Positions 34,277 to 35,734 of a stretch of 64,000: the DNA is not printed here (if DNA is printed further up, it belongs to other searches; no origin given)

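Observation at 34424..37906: Four GAF domains fused to a glucose-6-phosphate-dehydrogenase-like enzyme domain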

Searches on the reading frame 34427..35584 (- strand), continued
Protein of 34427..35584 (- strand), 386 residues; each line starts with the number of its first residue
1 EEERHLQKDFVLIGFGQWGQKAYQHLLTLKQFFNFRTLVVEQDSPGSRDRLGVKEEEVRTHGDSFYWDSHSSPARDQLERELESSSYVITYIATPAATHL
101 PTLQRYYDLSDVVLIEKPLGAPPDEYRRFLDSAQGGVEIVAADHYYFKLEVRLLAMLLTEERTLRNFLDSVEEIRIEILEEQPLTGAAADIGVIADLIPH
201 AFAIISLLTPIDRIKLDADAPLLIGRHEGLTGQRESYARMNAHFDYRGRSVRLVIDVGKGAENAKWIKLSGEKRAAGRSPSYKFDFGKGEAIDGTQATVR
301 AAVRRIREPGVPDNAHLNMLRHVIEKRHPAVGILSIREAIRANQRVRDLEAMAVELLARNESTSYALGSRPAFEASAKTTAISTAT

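Call 26: search_solved_structures(query=A2, max_evalue=0.001, show_alignments=2)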
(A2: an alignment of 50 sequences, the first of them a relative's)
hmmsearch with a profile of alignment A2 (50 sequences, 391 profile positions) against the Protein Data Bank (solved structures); distinct sequences matched with E-value up to 0.001: 103 (the best 60 are shown).
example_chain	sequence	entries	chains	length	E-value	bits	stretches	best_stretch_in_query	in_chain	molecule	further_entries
8i37_A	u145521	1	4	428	1e-27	100.6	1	10-329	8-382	Glucose-6-phosphate 1-dehydrogenase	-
6e07_L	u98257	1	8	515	8.8e-27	97.5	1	9-367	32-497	Glucose-6-phosphate 1-dehydrogenase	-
1qki_A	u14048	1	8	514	9.2e-27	97.5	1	9-367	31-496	GLUCOSE-6-PHOSPHATE 1-DEHYDROGENASE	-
6jyu_A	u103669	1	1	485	1.1e-26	97.1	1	10-367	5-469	Glucose-6-phosphate 1-dehydrogenase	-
6va9_A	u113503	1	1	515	1.4e-26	96.9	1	9-367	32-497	Glucose-6-phosphate 1-dehydrogenase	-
6va8_A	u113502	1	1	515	1.4e-26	96.8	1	9-367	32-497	Glucose-6-phosphate 1-dehydrogenase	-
7snf_A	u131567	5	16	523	1.7e-26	96.6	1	9-368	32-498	Glucose-6-phosphate 1-dehydrogenase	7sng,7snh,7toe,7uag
6va0_A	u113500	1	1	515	1.7e-26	96.5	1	9-367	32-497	Glucose-6-phosphate 1-dehydrogenase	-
2bh9_A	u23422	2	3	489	1.9e-26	96.4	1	9-367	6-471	GLUCOSE-6-PHOSPHATE 1-DEHYDROGENASE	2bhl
6e08_L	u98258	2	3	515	1.9e-26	96.4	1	9-367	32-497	Glucose-6-phosphate 1-dehydrogenase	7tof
6vaq_A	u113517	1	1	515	2.1e-26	96.3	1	9-367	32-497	Glucose-6-phosphate 1-dehydrogenase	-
7sei_A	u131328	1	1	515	2.1e-26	96.3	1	9-367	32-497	Glucose-6-phosphate 1-dehydrogenase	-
7zvd_N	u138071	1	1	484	2.1e-26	96.3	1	9-367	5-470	Glucose-6-phosphate 1-dehydrogenase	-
6va7_A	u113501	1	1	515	2.3e-26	96.2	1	9-367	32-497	Glucose-6-phosphate 1-dehydrogenase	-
7zve_A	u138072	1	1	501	2.4e-26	96.1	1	9-359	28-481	Glucose-6-phosphate 1-dehydrogenase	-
9emm_A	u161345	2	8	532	1.9e-21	79.9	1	8-360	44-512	Glucose-6-phosphate 1-dehydrogenase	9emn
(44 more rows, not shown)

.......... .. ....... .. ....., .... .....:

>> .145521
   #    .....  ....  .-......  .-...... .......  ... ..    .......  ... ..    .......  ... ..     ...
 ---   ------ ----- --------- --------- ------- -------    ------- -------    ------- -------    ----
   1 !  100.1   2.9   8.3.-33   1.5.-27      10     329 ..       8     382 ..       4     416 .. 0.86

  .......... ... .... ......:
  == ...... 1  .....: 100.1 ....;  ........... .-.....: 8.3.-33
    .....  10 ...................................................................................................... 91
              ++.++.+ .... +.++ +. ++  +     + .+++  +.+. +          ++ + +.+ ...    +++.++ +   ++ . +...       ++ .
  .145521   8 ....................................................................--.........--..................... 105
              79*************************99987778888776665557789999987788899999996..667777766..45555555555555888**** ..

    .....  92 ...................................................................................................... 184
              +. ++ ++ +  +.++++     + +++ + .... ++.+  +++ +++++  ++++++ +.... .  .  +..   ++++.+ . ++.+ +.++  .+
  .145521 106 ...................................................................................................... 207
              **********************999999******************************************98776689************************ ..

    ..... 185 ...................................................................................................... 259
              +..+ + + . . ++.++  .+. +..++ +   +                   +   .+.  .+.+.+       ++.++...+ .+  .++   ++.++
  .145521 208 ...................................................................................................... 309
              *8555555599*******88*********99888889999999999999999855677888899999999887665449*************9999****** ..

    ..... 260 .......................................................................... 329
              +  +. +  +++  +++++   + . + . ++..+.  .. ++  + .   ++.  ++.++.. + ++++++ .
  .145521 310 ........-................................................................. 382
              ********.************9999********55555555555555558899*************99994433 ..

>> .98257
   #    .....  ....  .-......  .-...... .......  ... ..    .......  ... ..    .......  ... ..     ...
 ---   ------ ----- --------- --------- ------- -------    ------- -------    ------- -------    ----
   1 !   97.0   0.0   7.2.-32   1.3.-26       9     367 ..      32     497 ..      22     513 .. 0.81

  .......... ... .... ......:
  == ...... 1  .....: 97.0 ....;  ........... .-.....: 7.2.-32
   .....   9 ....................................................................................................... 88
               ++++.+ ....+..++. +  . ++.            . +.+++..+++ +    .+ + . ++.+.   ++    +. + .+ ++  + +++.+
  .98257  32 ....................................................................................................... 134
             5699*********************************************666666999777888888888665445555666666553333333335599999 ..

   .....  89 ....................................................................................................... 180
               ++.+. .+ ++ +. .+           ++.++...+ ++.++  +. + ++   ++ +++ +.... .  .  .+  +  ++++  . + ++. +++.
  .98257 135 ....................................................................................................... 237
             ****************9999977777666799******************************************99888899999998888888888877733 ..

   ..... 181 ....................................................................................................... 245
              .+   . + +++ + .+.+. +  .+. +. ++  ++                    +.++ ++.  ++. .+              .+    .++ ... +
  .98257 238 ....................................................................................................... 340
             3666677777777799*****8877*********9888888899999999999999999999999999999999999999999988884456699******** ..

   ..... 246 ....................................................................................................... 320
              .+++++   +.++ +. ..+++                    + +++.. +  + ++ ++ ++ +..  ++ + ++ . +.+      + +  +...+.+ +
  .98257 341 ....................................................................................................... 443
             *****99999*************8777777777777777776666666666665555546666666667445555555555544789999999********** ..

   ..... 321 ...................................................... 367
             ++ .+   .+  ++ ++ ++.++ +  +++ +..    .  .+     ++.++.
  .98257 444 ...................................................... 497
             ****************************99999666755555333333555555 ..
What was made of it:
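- That relatives' profile hits G6PDs over their full length at E=1e-27, against 2e-11 for the best Gfo/Idh/MocA (call 26). The relatives' profile prefers G6PD by 16 orders of magnitude (call 26).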

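Call 34: list_cluster_members(proteins=[P0261, P0265, P0266, P0268, P0274, P0275, P0283, P0289, P0270, P0282])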
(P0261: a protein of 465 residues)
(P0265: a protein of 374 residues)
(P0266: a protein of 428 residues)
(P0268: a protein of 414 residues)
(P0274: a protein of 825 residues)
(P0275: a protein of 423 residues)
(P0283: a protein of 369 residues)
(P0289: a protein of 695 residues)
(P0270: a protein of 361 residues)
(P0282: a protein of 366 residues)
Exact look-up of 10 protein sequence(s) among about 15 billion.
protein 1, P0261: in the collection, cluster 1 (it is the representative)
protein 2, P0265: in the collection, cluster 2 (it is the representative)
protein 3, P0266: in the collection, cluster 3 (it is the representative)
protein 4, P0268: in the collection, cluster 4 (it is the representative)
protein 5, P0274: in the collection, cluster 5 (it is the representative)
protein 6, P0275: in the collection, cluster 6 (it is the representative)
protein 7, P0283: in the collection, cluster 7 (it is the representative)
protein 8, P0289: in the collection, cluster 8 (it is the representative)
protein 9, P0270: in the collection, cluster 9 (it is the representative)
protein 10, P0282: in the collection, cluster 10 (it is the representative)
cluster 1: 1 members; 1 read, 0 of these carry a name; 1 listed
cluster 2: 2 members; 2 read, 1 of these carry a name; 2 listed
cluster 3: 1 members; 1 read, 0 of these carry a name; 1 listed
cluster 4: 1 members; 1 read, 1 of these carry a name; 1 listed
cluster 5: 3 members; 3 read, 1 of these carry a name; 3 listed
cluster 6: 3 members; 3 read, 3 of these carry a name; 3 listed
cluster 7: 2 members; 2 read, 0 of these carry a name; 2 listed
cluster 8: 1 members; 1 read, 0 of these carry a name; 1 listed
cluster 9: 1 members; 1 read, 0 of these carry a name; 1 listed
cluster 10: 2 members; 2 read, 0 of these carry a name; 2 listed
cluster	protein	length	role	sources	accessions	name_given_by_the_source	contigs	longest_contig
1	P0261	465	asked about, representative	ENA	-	-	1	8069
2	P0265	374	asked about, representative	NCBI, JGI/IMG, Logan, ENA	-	-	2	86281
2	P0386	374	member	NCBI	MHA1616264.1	MAG: Gfo/Idh/MocA family oxidoreductase [Candidatus Njordarchaeales archaeon]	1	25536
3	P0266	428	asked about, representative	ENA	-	-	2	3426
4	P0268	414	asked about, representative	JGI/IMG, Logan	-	hypothetical protein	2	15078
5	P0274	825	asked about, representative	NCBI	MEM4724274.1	MAG: hypothetical protein QXP01_04620 [Candidatus Hadarchaeum sp.]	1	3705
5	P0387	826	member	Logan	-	-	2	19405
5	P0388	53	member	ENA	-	-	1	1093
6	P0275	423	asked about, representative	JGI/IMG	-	glucose-6-phosphate 1-dehydrogenase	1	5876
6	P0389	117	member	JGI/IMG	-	hypothetical protein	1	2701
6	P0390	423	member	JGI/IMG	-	glucose-6-phosphate 1-dehydrogenase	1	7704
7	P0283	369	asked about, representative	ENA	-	-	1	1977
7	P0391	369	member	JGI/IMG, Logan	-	-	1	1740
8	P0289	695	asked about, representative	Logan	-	-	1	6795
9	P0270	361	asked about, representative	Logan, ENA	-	-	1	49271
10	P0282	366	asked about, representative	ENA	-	-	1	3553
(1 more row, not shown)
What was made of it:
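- Closest known: Uncharacterised G6PD-like proteins found as remote relatives. Different: Public names range from 'Gfo/Idh/MocA family oxidoreductase' to 'glucose-6-phosphate 1-dehydrogenase' (call 34).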

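Call 36: find_related_loci(query=A1, collection=genome_contigs, flank=8000)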
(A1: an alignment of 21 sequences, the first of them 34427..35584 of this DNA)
Query A1 (386 aa) in genome_contigs; peptide patterns used: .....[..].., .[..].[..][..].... (x = any residue, [..] = any of these).
152 stretches matched a pattern; 128 encode a relative of the query (tblastn E <= 1e-3); the best 80 are kept; 80 distinct loci.
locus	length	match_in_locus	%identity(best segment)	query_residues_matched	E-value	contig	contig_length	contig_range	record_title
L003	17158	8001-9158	95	1-386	0e+0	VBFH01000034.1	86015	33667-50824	MAG: Chloroflexi bacterium isolate CF_47 14_1009_16_30cm_scaffold_184, whole genome shotgun sequence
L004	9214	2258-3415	95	1-386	0e+0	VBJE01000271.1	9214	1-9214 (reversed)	MAG: Chloroflexi bacterium isolate CF_148 14_1009_05_30cm_scaffold_14512, whole genome shotgun sequence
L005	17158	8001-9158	94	1-386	0e+0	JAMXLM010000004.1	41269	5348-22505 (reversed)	MAG: Candidatus Dormiibacterota bacterium isolate Bin.020_Pasture k127_1804974, whole genome shotgun sequence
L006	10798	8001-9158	94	1-386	0e+0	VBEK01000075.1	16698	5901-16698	MAG: Chloroflexi bacterium isolate CF_24 14_0927_05_40cm_scaffold_4886, whole genome shotgun sequence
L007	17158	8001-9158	91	1-386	0e+0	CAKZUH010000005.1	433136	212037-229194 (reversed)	MAG TPA_asm: uncultured Chloroflexi bacterium isolate SRR5457059_bin.0_CONCOCT_v1.1_MAG genome assembly, contig: ERZ7950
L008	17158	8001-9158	93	1-386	0e+0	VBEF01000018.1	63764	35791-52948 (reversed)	MAG: Chloroflexi bacterium isolate CF_19 14_0903_16_30cm_scaffold_61_e:262, whole genome shotgun sequence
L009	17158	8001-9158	91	1-386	0e+0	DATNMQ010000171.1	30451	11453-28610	MAG TPA_asm: Candidatus Sulfotelmatobacter sp. isolate SMAG_U11483 k141_433064, whole genome shotgun sequence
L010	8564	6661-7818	93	1-386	0e+0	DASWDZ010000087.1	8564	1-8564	MAG TPA_asm: Candidatus Dormiibacterota bacterium isolate SMAG_U2749 k141_1162297, whole genome shotgun sequence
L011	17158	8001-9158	94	1-386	0e+0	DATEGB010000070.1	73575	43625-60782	MAG TPA_asm: Candidatus Dormiibacterota bacterium isolate SMAG_U8774 k141_2307204, whole genome shotgun sequence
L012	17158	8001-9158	92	1-386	0e+0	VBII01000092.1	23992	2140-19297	MAG: Chloroflexi bacterium isolate CF_126 14_0903_13_30cm_scaffold_1431823, whole genome shotgun sequence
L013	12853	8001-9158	92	1-386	0e+0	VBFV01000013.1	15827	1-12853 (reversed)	MAG: Chloroflexi bacterium isolate CF_61 14_0929_05_30cm_scaffold_15063, whole genome shotgun sequence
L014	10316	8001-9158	92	1-386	0e+0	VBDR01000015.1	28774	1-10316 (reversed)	MAG: Chloroflexi bacterium isolate CF_5 14_1009_02_40cm_scaffold_3348, whole genome shotgun sequence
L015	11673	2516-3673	92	1-386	0e+0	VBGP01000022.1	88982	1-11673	MAG: Chloroflexi bacterium isolate CF_81 14_1009_12_40cm_scaffold_373, whole genome shotgun sequence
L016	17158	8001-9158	92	1-386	0e+0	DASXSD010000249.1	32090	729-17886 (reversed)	MAG TPA_asm: Candidatus Dormiibacterota bacterium isolate SMAG_U4657 k141_1906106, whole genome shotgun sequence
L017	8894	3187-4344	91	1-386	0e+0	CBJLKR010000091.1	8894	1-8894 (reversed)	MAG TPA_asm: uncultured bacterium isolate SRR27822709_concoct_35 genome assembly, contig: ERZ27339097.3680, whole genome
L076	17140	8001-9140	80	1-380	0e+0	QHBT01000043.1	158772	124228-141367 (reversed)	MAG: Candidatus Dormiibacter spiritus isolate RRmetagenome_bin13 antarctic_metabat_sens_bin_3_contig_2569, whole genome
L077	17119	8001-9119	81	1-373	0e+0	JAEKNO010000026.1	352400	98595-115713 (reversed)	MAG: Candidatus Dormiibacter inghamiae isolate Mitchell_Peninsula_6 NODE_3_length_352400_cov_110.554973, whole genome sh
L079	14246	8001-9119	80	1-373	0e+0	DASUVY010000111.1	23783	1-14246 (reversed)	MAG TPA_asm: Candidatus Dormiibacterota bacterium isolate SMAG_U1828 k141_1268514, whole genome shotgun sequence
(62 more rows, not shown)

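Call 47: find_encoding_contigs(protein=P0264, flank=8000, max_places=3)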
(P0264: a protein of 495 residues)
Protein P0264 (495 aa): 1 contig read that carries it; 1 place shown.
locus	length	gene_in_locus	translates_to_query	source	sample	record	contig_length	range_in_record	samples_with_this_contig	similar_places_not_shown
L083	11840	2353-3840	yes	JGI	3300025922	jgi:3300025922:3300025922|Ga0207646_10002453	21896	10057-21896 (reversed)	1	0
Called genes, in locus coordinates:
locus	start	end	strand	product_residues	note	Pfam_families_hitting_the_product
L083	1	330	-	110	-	?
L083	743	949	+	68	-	-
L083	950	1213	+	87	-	PF05016:ParE_toxin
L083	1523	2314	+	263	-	-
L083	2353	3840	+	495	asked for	-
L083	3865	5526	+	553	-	PF12705:PDDEXK_1 (weak)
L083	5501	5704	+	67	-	-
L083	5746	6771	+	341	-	-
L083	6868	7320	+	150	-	PF00165:HTH_AraC (faint), PF12833:HTH_18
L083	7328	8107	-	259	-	-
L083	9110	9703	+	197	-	PF04002:RadC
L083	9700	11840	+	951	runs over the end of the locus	PF00580:UvrD-helicase, PF13245:AAA_19, PF13604:AAA_30 (faint), PF13361:UvrD_C, PF13538:UvrD_C_2 (faint), PF01930:Cas_Cas4 (faint), PF12705:PDDEXK_1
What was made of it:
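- Tried and rejected: I considered this because one nearest-relative gene (P0264) sits among ParE, PD-(D/E)XK, RadC and UvrD genes (call 47).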

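Call 48: find_encoding_contigs(protein=P0261, flank=8000, max_places=3)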
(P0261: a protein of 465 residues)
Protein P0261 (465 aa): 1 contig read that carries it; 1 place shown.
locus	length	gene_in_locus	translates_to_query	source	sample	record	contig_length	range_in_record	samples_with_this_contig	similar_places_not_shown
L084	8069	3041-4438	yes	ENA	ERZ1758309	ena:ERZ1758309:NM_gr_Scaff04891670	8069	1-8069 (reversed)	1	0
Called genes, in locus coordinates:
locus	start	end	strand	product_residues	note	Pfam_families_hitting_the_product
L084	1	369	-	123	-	?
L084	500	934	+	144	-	PF00072:Response_reg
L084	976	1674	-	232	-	PF00588:SpoU_methylase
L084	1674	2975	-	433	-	PF00282:Pyridoxal_deC, PF00155:Aminotran_1_2 (weak)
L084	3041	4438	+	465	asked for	PF01408:GFO_IDH_MocA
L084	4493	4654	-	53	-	-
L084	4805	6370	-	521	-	PF00478:IMPDH, PF00571:CBS, PF01070:FMN_dh, PF03060:NMO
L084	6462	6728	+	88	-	-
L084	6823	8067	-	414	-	?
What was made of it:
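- Closest known: Uncharacterised G6PD-like proteins found as remote relatives. Different: Their partner domains and gene neighbourhoods differ (calls 47, 48).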

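Call 50: search_protein_families(library=padloc, proteins=[P0264, P0261, P0266, P0268, P0265], max_evalue=0.01)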
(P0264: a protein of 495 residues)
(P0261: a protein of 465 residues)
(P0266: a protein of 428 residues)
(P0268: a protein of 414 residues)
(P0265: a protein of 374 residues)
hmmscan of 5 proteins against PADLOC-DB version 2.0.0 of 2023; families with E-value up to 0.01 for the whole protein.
P0264 (495 aa): 0 families

P0261 (465 aa): 0 families

P0266 (428 aa): 1 family
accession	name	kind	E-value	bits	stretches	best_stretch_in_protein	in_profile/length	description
PDLC04678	PDC-M49A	-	0.0062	12.9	1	33-87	295-349/681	-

P0268 (414 aa): 0 families

P0265 (374 aa): 0 families
